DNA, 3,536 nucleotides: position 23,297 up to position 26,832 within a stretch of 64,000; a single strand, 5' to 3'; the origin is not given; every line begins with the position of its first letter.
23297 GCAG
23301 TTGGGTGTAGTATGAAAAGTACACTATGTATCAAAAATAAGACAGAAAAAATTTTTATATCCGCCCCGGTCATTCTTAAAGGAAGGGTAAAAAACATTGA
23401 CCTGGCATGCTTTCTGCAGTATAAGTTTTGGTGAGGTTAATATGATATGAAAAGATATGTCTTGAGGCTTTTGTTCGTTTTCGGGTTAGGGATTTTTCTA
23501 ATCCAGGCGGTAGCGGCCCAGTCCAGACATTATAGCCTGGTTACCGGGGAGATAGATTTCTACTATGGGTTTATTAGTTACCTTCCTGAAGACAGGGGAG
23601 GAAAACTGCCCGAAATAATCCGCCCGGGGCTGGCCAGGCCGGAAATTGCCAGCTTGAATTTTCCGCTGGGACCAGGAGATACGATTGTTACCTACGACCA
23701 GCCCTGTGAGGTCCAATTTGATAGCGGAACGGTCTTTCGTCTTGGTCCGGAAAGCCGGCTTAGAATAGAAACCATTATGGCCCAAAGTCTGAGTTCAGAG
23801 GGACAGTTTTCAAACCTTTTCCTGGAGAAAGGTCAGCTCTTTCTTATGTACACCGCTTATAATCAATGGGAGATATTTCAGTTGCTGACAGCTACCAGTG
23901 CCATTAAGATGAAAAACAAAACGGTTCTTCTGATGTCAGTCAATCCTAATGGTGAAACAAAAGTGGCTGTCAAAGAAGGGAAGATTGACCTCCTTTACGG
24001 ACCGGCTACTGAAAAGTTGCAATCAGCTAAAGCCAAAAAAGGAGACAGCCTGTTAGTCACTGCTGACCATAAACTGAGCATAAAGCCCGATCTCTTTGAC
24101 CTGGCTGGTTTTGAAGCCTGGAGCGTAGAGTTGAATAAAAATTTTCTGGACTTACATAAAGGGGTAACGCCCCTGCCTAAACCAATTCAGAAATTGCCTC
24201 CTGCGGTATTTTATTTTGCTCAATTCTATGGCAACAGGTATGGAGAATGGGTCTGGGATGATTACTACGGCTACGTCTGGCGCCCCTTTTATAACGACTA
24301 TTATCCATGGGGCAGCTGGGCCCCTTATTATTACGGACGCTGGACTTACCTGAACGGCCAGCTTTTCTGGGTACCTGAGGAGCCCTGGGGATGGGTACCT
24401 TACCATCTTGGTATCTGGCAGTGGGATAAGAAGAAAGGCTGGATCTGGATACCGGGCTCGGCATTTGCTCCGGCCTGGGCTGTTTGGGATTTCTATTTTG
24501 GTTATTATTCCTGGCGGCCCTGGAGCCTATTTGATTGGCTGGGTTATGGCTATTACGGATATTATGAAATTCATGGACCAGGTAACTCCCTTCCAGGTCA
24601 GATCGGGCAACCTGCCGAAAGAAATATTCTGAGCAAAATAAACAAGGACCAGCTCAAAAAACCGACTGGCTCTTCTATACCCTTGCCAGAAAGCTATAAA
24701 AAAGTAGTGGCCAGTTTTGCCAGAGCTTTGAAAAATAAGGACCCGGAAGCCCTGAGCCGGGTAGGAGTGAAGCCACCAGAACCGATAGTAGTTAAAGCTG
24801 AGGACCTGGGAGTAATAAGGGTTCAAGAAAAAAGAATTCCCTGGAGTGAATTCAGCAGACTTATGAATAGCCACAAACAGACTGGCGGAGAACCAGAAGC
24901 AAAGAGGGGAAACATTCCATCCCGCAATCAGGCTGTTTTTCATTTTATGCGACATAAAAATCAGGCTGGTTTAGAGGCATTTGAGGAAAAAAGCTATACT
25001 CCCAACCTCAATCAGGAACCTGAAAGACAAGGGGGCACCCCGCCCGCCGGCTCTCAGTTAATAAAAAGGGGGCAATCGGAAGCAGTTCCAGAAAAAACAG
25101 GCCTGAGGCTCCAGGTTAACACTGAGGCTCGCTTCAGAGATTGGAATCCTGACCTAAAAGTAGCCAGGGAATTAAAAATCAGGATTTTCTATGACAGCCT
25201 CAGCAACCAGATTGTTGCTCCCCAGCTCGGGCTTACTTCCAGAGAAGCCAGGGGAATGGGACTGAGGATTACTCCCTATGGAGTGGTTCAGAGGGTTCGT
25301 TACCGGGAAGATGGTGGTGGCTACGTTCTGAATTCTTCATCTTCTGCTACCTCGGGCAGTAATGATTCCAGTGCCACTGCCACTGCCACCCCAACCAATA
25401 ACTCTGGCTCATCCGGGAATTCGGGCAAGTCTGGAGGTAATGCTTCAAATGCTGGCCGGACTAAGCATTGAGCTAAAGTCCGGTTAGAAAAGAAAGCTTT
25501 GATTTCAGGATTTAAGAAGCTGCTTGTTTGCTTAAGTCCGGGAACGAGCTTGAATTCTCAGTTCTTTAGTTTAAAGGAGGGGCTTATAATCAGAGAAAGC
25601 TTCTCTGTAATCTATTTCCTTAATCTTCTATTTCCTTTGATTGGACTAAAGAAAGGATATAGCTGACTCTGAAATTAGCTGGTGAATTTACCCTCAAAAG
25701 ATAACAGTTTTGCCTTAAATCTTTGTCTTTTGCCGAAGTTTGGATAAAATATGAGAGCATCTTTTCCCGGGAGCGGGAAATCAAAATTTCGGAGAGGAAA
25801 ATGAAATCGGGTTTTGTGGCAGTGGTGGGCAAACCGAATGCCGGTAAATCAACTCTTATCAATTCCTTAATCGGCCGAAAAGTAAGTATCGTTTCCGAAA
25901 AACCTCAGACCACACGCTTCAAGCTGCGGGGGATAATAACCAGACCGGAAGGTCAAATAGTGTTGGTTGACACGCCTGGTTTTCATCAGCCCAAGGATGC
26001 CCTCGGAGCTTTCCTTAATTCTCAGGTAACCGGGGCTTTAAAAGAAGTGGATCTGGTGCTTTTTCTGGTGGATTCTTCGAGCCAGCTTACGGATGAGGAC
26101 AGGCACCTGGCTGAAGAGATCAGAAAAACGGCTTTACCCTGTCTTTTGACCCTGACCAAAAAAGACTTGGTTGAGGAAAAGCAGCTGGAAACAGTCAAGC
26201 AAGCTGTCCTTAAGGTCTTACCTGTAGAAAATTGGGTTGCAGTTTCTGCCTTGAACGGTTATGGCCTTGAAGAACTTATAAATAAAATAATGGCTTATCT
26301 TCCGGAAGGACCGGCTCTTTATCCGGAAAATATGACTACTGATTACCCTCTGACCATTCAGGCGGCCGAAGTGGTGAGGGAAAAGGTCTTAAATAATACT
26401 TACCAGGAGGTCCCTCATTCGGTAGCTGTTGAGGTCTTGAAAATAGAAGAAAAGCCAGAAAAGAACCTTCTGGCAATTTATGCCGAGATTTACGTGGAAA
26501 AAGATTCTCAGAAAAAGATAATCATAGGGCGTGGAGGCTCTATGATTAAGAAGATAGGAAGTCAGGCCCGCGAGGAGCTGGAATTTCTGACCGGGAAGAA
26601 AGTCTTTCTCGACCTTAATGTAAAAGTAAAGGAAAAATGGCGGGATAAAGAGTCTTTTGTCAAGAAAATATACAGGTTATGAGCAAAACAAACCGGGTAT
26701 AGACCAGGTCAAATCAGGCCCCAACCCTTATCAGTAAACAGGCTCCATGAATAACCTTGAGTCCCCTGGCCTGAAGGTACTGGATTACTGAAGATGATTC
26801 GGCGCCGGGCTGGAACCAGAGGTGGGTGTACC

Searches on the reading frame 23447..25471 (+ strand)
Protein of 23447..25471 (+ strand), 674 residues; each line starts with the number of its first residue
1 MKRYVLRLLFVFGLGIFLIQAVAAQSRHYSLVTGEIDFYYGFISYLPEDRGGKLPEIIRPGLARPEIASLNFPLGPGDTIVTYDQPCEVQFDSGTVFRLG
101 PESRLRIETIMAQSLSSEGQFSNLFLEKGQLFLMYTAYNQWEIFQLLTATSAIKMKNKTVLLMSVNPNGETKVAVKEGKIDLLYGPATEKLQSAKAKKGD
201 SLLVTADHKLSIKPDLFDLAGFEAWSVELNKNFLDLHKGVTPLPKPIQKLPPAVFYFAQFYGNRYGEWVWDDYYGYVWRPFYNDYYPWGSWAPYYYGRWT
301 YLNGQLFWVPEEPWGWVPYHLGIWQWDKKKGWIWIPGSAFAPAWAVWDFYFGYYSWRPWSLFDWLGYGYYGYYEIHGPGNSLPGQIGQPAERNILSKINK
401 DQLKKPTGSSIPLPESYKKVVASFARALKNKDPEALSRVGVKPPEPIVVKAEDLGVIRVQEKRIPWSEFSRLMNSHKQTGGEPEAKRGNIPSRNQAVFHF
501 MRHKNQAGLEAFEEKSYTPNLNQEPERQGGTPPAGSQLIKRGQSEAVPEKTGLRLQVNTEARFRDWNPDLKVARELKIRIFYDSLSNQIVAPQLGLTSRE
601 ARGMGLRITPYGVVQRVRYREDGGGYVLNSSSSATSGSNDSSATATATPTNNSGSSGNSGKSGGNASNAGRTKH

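Call 69: search_protein_families(library=pfam, proteins=[window:23447-25471:+], max_evalue=0.00001)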
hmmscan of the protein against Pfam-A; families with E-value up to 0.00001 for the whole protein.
window:23447-25471:+ (674 aa): 1 family
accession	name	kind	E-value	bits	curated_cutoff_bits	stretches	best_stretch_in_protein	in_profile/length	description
PF20245.3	DUF6600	-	7.9e-16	58.5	27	1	263-359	5-98/102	Family of unknown function (DUF6600)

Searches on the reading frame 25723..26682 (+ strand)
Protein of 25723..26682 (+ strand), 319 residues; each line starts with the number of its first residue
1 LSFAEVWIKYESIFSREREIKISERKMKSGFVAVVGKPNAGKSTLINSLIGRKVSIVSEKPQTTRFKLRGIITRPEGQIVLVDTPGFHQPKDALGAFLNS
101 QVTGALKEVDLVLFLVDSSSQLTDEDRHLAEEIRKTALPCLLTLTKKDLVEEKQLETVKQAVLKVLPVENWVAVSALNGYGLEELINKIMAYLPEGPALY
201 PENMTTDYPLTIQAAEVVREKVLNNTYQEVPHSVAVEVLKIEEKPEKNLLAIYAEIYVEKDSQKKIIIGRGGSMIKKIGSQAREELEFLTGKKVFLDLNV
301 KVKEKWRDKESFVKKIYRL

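Call 69: search_protein_families(library=pfam, proteins=[window:25723-26682:+], max_evalue=0.00001)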
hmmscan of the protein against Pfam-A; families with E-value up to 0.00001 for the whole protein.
window:25723-26682:+ (319 aa): 8 families
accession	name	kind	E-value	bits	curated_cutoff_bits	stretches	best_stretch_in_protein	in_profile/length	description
PF01926.29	MMR_HSR1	-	2e-26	92.8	21.9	1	32-146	2-113/113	50S ribosome-binding GTPase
PF07650.23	KH_2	-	2.2e-19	69.5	22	1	229-307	1-78/78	KH domain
PF00350.29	Dynamin_N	-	5.9e-15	56.1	27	1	32-65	1-34/168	Dynamin family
PF02421.24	FeoB_N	-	7.6e-13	48.7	27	1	32-189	3-156/156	Ferrous iron transport protein B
PF00009.33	GTP_EFTU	-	4.3e-12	46.4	26.5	1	75-194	67-187/188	Elongation factor Tu GTP binding domain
PF03193.22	RsgA_GTPase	-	2.5e-09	37.6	30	1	20-90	97-171/174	RsgA GTPase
PF04548.22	AIG1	-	2.9e-08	33.7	27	1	33-154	4-133/212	AIG1 family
PF02492.25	cobW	-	8.6e-06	25.9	20.7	0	68-166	74-173/180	CobW/HypB/UreG, nucleotide-binding domain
